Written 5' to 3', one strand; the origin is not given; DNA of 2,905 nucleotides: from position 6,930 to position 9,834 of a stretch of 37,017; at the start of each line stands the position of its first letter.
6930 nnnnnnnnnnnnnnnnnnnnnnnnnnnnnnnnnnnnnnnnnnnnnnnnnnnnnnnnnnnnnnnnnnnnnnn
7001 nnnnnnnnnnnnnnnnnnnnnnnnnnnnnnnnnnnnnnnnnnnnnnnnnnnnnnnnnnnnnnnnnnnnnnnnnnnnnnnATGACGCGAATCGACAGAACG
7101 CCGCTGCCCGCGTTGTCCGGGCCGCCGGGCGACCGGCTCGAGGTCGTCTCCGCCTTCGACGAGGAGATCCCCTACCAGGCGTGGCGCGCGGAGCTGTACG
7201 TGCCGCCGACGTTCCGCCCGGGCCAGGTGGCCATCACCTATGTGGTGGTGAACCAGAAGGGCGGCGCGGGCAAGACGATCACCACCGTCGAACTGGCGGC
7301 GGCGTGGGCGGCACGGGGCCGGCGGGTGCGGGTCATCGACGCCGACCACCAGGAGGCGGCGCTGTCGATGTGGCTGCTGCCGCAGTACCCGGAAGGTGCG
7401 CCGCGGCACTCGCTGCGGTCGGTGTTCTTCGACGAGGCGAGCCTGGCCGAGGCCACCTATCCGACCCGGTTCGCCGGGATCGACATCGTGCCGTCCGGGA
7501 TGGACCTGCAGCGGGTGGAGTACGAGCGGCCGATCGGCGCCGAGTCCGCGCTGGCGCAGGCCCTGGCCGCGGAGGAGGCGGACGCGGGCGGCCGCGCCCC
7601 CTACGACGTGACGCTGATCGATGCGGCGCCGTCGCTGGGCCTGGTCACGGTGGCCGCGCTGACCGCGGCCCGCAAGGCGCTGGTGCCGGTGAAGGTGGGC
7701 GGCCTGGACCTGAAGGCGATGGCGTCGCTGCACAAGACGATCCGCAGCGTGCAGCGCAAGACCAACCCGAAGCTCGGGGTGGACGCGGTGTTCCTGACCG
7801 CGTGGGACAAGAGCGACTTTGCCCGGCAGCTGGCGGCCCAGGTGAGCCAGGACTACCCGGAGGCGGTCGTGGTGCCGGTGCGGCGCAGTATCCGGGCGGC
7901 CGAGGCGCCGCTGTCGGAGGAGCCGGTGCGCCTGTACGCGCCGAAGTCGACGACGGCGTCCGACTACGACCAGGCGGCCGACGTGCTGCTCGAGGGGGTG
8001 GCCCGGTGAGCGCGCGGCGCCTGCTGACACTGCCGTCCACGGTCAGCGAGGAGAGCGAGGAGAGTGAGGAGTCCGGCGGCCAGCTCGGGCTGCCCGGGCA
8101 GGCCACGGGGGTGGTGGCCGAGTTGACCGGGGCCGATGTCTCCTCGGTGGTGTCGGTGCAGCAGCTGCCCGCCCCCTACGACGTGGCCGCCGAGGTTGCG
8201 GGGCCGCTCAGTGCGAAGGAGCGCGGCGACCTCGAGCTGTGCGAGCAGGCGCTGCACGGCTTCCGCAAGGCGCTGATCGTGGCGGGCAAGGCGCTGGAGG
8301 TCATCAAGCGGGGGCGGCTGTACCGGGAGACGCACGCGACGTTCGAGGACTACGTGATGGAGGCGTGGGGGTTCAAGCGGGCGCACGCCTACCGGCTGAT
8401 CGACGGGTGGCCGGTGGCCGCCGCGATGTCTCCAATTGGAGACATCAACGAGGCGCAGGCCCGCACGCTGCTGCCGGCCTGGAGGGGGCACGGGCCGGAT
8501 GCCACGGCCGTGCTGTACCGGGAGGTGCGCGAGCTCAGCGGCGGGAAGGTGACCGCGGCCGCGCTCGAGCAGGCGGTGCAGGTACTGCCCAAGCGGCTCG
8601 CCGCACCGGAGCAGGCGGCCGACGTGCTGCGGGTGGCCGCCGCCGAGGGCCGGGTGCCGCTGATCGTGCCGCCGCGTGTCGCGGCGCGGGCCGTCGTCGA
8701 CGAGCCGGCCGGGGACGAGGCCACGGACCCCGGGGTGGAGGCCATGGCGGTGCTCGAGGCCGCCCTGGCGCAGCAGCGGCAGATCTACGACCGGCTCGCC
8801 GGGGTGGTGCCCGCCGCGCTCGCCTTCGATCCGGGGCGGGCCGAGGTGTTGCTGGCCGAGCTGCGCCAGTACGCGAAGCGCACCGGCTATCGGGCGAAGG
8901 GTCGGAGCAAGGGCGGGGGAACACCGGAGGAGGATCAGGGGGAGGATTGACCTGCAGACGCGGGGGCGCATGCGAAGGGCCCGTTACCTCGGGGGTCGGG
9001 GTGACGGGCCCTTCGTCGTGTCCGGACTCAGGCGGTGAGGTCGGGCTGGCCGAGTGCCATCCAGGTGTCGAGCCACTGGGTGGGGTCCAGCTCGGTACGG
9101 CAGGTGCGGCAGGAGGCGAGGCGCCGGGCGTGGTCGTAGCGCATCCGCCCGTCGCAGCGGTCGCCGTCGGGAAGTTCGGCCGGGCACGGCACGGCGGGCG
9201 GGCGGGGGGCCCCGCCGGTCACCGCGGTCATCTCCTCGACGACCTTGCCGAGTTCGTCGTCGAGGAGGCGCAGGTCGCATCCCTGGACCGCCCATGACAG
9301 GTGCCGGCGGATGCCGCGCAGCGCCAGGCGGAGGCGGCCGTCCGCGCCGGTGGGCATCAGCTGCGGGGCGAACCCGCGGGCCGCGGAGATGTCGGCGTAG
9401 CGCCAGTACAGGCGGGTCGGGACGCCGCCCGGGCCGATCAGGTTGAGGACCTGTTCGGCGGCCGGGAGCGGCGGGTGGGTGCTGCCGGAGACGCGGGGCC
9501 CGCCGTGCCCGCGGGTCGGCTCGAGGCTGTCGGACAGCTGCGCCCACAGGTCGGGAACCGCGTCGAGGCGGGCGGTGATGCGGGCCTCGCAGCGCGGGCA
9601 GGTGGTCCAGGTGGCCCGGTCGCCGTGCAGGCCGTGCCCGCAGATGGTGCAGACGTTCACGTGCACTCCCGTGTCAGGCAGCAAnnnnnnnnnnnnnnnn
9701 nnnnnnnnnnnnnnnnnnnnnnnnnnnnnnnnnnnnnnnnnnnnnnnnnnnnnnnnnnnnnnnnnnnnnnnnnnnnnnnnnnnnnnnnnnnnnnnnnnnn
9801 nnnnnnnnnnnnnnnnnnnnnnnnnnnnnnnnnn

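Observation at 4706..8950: Integrase and a ParA/ParB-like pair in the same small phage genome: possible dual maintenance (integrated or plasmid prophage)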

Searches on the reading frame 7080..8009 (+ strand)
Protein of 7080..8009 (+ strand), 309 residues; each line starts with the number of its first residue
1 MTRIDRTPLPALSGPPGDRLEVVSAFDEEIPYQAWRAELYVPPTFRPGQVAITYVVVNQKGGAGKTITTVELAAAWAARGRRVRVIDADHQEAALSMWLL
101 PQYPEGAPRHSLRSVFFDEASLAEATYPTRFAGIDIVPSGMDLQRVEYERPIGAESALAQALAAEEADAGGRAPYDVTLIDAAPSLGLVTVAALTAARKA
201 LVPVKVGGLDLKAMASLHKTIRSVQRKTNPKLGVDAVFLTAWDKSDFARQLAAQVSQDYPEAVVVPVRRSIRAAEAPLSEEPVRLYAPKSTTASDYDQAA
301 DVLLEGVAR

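Call 4: search_protein_families(library=pfam, proteins=[window:7080-8009:+], max_evalue=0.01)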
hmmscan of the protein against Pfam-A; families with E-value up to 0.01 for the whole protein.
window:7080-8009:+ (309 aa): 6 families
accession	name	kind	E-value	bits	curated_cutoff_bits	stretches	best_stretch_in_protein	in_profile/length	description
PF13614.12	AAA_31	-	5.4e-30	105.1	27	1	55-233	5-176/177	AAA domain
PF01656.29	CbiA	-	1e-16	61.5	25.4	1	55-283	2-125/125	CobQ/CobB/MinD/ParA nucleotide binding domain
PF09140.17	MipZ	-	8.4e-07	29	20.7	1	55-98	4-47/262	ATPase MipZ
PF10609.15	ParA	-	7.6e-06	26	27.1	1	52-89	4-41/246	NUBPL iron-transfer P-loop NTPase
PF07015.17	VirC1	-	0.00011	22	24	1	57-127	7-76/231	VirC1 protein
PF00142.24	Fer4_NifH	-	0.00028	20.9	25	0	55-94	3-42/271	4Fe-4S iron sulfur cluster binding proteins, NifH/frxC family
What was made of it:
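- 7080..8009 (+): parA: a Walker-type partition ATPase with the deviant Walker A motif KGGAGKT. AAA_31 E 5e-30 and CbiA E 1e-16 (call 4).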

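Call 7: search_protein_families(library=phrogs, proteins=[window:7080-8009:+], max_evalue=0.01)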
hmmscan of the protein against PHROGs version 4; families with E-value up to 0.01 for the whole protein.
window:7080-8009:+ (309 aa): 1 family
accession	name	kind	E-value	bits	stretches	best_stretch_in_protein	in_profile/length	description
phrog_164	-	DNA, RNA and nucleotide metabolism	6.2e-42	145.3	1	40-306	213-472/500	ParA-like partition protein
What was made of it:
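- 7080..8009 (+): PHROG 164 ParA E 6e-42 (call 7).
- Checked: ParA: It lies at 7080-8009(+) (AAA_31 E 5e-30, CbiA E 1e-16; PHROG 'ParA-like partition protein' E 6e-42; calls 4, 7).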

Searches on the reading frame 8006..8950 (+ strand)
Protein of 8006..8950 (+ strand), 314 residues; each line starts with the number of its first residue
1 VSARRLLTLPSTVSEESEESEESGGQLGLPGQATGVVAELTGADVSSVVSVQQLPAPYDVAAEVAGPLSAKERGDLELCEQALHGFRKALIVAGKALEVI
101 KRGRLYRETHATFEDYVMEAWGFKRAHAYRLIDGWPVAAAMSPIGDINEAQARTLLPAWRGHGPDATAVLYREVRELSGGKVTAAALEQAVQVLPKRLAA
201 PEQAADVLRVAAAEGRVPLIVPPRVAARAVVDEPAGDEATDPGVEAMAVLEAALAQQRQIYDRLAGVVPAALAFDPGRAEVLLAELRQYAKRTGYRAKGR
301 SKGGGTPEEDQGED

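Call 4: search_protein_families(library=pfam, proteins=[window:8006-8950:+], max_evalue=0.01)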
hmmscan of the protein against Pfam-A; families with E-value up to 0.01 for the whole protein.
window:8006-8950:+ (314 aa): 0 families
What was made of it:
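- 8006..8950 (+): parT: a CTP-independent ParB-like centromere-binding protein, translationally coupled to parA through a GTGA overlap. It has no ParB/CTPase Pfam domain (call 4).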

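Call 7: search_protein_families(library=phrogs, proteins=[window:8006-8950:+], max_evalue=0.01)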
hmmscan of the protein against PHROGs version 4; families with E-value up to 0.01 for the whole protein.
window:8006-8950:+ (314 aa): 0 families

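Call 10: search_dna_similar(query=window:8006-8950:+, collection=phages, mode=protein, max_rows=25, max_evalue=0.001)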
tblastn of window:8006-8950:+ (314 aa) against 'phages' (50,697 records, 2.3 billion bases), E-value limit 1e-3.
Records with a match: 2; places in all: 2; records where one place covers at least 80% of the query: 0.
Best place of each record, by identity: <60% 2.
By first word of the organism name: Streptomyces 2.
By host as written in the record: Streptomyces lividans JI 1326 2.
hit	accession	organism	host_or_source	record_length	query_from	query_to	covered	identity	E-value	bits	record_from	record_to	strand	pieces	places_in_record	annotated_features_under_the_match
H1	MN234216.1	Streptomyces phage Gilgamesh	Streptomyces lividans JI 1326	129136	51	195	46%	27.8%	7e-5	50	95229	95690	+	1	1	104: hypothetical protein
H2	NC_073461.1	Streptomyces phage Gilgamesh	Streptomyces lividans JI 1326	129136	51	195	46%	27.8%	7e-5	50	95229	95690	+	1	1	104: hypothetical protein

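Call 12: search_dna_similar(query=window:8006-8950:+, collection=plasmids, mode=protein, max_rows=25, max_evalue=0.001)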
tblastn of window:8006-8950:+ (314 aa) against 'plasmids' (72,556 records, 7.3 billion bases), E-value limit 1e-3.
Records with a match: 150; places in all: 168; records where one place covers at least 80% of the query: 7.
Best place of each record, by identity: <60% 150.
By first word of the organism name: Streptomyces 83; Nostoc 29; Kitasatospora 4; Calothrix 4; Stanieria 3; Chroococcidiopsis 3; Aulosira 2; Gloeothece 2; Deinococcus 2; Trichormus 2; and 16 more.
By predicted mobility (MOB-suite, as given by PLSDB): non-mobilizable 90; mobilizable 30; conjugative 30.
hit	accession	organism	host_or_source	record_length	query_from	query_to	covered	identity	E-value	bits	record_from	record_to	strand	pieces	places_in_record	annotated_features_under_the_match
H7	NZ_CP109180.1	Streptomyces sp. NBC_01717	-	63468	1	313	100%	52.0%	9e-71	244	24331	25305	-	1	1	hypothetical protein | AAA family ATPase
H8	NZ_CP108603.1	Streptomyces sp. NBC_01175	-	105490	1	303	96%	52.3%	3e-75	257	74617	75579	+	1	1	hypothetical protein | ParA family protein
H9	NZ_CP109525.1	Streptomyces anulatus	-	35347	1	303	96%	52.3%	1e-74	256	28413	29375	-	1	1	hypothetical protein | ParA family protein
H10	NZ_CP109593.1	Streptomyces sp. NBC_01689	-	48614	36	301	85%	58.4%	2e-73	253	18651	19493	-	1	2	hypothetical protein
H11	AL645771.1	Streptomyces coelicolor A3(2)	-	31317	32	301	86%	56.3%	4e-75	257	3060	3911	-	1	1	SCP2.04c: hypothetical protein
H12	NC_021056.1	Streptomyces sp. PAMC 26508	-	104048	32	304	87%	51.0%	2e-66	232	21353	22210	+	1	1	hypothetical protein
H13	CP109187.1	Streptomyces cellulosae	-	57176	3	298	94%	41.3%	1e-36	146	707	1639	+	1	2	hypothetical protein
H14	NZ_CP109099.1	Streptomyces cellulosae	-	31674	31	215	59%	49.7%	6e-47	176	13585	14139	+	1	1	hypothetical protein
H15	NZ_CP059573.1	Actinomadura graeca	Laboratory-maintained bacterial ...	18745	54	209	50%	50.0%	4e-29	124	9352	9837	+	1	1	hypothetical protein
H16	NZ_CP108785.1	Embleya sp. NBC_00888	-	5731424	52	208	50%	39.5%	4e-22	103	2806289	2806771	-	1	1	none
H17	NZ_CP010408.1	Streptomyces vietnamensis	soil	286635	32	213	58%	33.9%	9e-16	85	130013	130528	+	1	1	hypothetical protein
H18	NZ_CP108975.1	Streptomyces platensis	-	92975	46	196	48%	40.7%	1e-19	96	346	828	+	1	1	hypothetical protein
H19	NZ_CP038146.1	Streptomyces sp. S501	cell culture,sediment from seaside ...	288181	25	195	54%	33.9%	1e-14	82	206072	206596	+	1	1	hypothetical protein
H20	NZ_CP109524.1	Streptomyces anulatus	-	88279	46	196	48%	37.7%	5e-21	100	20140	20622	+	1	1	hypothetical protein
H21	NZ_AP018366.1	Streptomyces sp. SN-593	-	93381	27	195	54%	33.5%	5e-13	77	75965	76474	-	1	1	hypothetical protein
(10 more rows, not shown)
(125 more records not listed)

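Call 51: search_solved_structures(query=window:8006-8950:+, max_evalue=10)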
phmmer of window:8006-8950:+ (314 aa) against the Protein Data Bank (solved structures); distinct sequences matched with E-value up to 10: 0.
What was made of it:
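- Tried and rejected: Pfam, PHROG and PDB sequence searches with ParT: nothing (calls 4, 7, 51).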

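Call 72: find_encoding_contigs(protein=window:8006-8950:+, flank=10000, max_places=6)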
Protein window:8006-8950:+ (314 aa): 1 contig read that carries it; 1 place shown.
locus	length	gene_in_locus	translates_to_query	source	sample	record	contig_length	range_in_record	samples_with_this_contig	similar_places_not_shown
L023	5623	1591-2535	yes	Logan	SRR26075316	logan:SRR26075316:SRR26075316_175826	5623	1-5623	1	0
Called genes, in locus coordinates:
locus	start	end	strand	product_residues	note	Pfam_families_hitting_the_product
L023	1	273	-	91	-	?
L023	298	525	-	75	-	-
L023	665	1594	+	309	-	PF10609:ParA (weak), PF01656:CbiA, PF09140:MipZ (weak), PF13614:AAA_31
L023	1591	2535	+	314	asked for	-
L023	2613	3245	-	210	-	-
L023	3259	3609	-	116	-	-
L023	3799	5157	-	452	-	PF00772:DnaB, PF13481:AAA_25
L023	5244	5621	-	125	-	?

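Call 74: find_homologous_proteins(query=window:8006-8950:+, max_evalue=1e-10)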
Query window:8006-8950:+ (314 aa): 132 proteins with E <= 1e-10 among 8000 candidates; the best 120 are listed.
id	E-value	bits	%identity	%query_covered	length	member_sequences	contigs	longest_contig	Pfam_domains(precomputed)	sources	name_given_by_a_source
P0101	1.3e-194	663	100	100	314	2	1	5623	-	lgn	-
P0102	3.7e-123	429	70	97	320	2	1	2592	-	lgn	-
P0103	3.7e-118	412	72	86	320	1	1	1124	-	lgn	-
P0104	1.0e-117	411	66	98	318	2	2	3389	-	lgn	-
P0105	2.9e-115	403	67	96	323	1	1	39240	-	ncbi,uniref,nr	ncbi:hypothetical protein [Streptomyces sp. NBC_00847]|uniref:hypothetical protein n=1 Tax=Streptomy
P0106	3.8e-114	399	66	96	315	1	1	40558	-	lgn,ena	-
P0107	9.0e-114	398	65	96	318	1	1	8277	-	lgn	-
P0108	1.0e-113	398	63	99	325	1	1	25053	-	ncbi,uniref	ncbi:hypothetical protein ABZ770_42535 [Streptomyces sp. NPDC006654]|uniref:hypothetical protein n=1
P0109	1.6e-113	397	63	97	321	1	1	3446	-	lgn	-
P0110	1.8e-113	397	63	99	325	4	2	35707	-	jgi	jgi:hypothetical protein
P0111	3.5e-113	396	65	97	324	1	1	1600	-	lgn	-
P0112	4.9e-113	395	64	100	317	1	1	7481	-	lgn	-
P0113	5.8e-113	395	64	95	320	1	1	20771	-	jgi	-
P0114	6.0e-113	395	63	97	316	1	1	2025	-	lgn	-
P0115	1.4e-112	394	65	95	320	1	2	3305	-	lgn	-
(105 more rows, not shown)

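Call 84: predict_structure(alignment_id=A2)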
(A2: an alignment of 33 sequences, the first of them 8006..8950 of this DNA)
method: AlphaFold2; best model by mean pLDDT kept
length: 314 residues; sequences in the alignment: 33
mean_pLDDT: 80.4   pTM: 0.55
mean pLDDT of the five models: 80.4, 79.4, 73.4, 72.0, 71.3
residues with pLDDT >= 90: 131; 70-90: 103; 50-70: 41; < 50: 39
segments of 3 or more residues with pLDDT < 50: 8-33, 230-236
pLDDT, mean of each block of 10 residues (from residue 1): 51 46 42 53 61 81 84 89 82 86 91 93 88 87 89 96 97 96 97 98 98 96 64 49 82 89 91 96 94 82 53 50
secondary structure, 60 per line:
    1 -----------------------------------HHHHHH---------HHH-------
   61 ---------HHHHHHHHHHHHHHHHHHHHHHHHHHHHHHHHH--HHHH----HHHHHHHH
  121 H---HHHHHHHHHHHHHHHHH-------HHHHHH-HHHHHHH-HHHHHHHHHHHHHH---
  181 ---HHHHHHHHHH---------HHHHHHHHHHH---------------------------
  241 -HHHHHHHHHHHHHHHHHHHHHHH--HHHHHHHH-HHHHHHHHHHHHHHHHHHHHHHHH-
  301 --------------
elements in order: H36-41 H70-102 H105-108 H113-121 H125-141 H149-154 H156-162 H164-177 H184-193 H203-213 H242-264 H267-274 H276-299
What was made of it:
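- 8006..8950 (+): The AF2 model shows a disordered N-terminal peptide, a long confident helix at 70-102, a helical middle domain, a low-confidence linker at 214-240 and a C-terminal helical domain (call 84).
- On SCP2-type ParATS partition system: The domain layout of the AF2 model matches (call 84).
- Closest known: ParA-ParT-parS. Same: The predicted ParT architecture is the same and lacks a CTPase domain (calls 4, 84).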

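Call 88: fold_search(model_id=the predicted structure, library=pdb)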
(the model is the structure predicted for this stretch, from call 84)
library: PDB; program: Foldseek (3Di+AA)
matches with E <= 10: 55; with E <= 0.001: 0
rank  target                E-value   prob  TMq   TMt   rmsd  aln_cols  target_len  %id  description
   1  6kkm_G                3.4e-01  0.44  0.22  0.21  14.7       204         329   11  Crystal structure of RbcL-Raf1 complex from Anabaena sp. PCC 7120 (released 2020-05-13)
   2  6kkm_H                5.3e-01  0.38  0.21  0.20  15.1       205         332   13  Crystal structure of RbcL-Raf1 complex from Anabaena sp. PCC 7120 (released 2020-05-13)
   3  8ioj_G                5.9e-01  0.33  0.15  0.22  12.8       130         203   18  The Rubisco assembly intermidiate of Rubisco large subunit (RbcL) and Arabidopsis thaliana Rubisco accumulation factor (released 2023-11-01)
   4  4j7y                  1.0e+00  0.06  0.10  0.16  17.0       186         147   16  Human LTC4 synthase in complex with product analogs - implications for enzyme catalysis (released 2014-01-01)
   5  7tbq_E                1.8e+00  0.13  0.17  0.15  11.4       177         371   18  LOV2-DARPIN fusion : D7 (released 2023-07-05)
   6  8io2_I                2.1e+00  0.15  0.15  0.22  12.8       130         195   18  The Rubisco assembly intermidate of Arabidopsis thaliana Rubisco accumulation factor 1 (AtRaf1) and Rubisco large subu (released 2023-11-01)
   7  6nyw                  2.8e+00  0.16  0.15  0.17  11.9        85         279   10  Structure of spastin AAA domain N527C mutant in complex with 8-fluoroquinazoline-based inhibitor (released 2019-03-27)
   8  8pv6_CR               2.9e+00  0.04  0.13  0.10  24.2       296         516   17  Chaetomium thermophilum pre-60S State 3 - post-5S rotation with Rix1 complex with Foot - composite structure (released 2023-11-15)
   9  5vbl_B                3.4e+00  0.03  0.10  0.09  16.3       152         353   10  Structure of apelin receptor in complex with agonist peptide (released 2017-05-31)
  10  6z1f_6                3.8e+00  0.10  0.14  0.15  14.8        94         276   11  CryoEM structure of Rubisco Activase with its substrate Rubisco from Nostoc sp. (strain PCC7120) (released 2020-09-23)
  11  6kuw_B                3.8e+00  0.04  0.14  0.10  15.5       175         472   16  Crystal structure of human alpha2C adrenergic G protein-coupled receptor. (released 2019-12-04)
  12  7oa5_H                4.0e+00  0.08  0.13  0.20  15.3       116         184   19  RUVA COMPLEXED TO A HOLLIDAY JUNCTION. (released 2021-04-28)
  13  4wt3                  4.2e+00  0.11  0.15  0.22  12.7       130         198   18  The N-terminal domain of Rubisco Accumulation Factor 1 from Arabidopsis thaliana (released 2015-07-22)
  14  5c3c_A                4.6e+00  0.14  0.16  0.20   7.1        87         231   14  Structural characterization of a newly identified component of alpha-carboxysomes: The AAA+ domain Protein cso-CbbQ (released 2015-11-18)
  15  8ioj_F                4.6e+00  0.06  0.11  0.19  10.8       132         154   15  The Rubisco assembly intermidiate of Rubisco large subunit (RbcL) and Arabidopsis thaliana Rubisco accumulation factor (released 2023-11-01)
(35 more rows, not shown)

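Call 90: find_related_loci(query=A2, collection=viral_contigs, flank=10000)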
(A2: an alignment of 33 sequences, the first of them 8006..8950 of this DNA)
Query A2 (314 aa) in viral_contigs; peptide patterns used: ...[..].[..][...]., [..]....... (x = any residue, [..] = any of these).
23 stretches matched a pattern; 8 encode a relative of the query (tblastn E <= 1e-3); 8 distinct loci.
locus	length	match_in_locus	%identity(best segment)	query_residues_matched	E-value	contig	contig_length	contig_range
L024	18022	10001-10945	64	1-303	8e-122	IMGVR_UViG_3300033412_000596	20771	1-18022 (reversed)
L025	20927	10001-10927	63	4-306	6e-111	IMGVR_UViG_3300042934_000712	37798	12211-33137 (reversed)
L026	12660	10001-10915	62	3-297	2e-109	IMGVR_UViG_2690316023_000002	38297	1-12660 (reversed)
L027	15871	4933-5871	64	1-305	5e-114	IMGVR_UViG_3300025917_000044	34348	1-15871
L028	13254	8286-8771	45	54-216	3e-34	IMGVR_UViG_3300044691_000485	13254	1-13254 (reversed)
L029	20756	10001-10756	40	41-300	2e-31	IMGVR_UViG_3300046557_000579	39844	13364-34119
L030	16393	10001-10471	31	28-192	2e-14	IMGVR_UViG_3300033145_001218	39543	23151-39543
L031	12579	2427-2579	43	68-121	2e-8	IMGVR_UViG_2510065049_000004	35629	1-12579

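Call 98: search_protein_families(library=pfam, proteins=[L027:2118-3290:-, L027:3613-3933:-, L027:1244-1606:-, L026:6413-7783:-, L026:7936-8382:+, L026:5507-6082:-, L026:4024-5481:-], max_evalue=0.01)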
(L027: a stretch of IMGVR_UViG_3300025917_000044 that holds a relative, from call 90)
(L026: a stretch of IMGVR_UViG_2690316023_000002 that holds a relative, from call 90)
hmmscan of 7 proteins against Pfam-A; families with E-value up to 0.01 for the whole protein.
L027:2118-3290:- (390 aa): 1 family
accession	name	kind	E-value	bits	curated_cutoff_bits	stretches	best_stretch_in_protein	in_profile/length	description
PF00589.27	Phage_integrase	-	1.7e-09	38.1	27.1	1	216-373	20-165/172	Phage integrase family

L027:3613-3933:- (106 aa): 0 families

L027:1244-1606:- (120 aa): 0 families

L026:6413-7783:- (456 aa): 2 families
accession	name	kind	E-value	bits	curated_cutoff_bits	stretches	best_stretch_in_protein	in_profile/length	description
PF00589.27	Phage_integrase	-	8.8e-25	87.9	27.1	1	264-429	3-168/172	Phage integrase family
PF02899.23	Phage_int_SAM_1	-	1e-07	32.6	22.3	1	167-238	11-82/83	Phage integrase, N-terminal SAM-like domain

L026:7936-8382:+ (148 aa): 1 family
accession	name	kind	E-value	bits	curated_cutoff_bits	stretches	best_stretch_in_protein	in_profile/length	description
PF22740.1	PapZ_C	-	3e-19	69.8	27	1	18-139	4-120/121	RapZ C-terminal domain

L026:5507-6082:- (191 aa): 0 families

L026:4024-5481:- (485 aa): 1 family
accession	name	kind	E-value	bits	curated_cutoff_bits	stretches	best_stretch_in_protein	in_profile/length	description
PF01510.30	Amidase_2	-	4.4e-19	69.5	26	1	43-183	3-130/131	N-acetylmuramoyl-L-alanine amidase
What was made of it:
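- In relatives L026 and L027 the same slot holds other, unrelated tyrosine recombinases (call 98). The slot is filled by different tyrosine recombinases in relatives (call 98).
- Tried and rejected: Pfam showed they carry other tyrosine recombinases in that slot (call 98).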

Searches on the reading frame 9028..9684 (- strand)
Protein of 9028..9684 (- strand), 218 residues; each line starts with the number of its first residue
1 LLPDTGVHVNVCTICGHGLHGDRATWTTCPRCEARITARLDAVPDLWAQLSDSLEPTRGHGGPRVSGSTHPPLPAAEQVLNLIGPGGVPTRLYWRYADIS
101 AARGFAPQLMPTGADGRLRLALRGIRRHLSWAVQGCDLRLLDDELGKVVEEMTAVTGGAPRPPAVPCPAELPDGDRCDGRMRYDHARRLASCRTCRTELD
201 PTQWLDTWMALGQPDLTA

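Call 4: search_protein_families(library=pfam, proteins=[window:9028-9684:-], max_evalue=0.01)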
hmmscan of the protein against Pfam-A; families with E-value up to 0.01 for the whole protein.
window:9028-9684:- (218 aa): 1 family
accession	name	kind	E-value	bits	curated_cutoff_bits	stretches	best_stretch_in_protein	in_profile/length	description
PF21349.2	RUBY_RBDX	-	0.0053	16.6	26.5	0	11-34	2-24/30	Rubrerythrin, rubredoxin-like domain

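Call 7: search_protein_families(library=phrogs, proteins=[window:9028-9684:-], max_evalue=0.01)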
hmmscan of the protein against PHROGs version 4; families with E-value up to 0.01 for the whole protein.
window:9028-9684:- (218 aa): 3 families
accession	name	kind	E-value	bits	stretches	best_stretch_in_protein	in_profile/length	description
phrog_1467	-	unknown function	1e-32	114.5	1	13-213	12-215/226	-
phrog_908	-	unknown function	6.5e-05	23.1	0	159-201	196-238/361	-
phrog_1568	-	DNA, RNA and nucleotide metabolism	0.00068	20.3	1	27-84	31-90/264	DNA binding protein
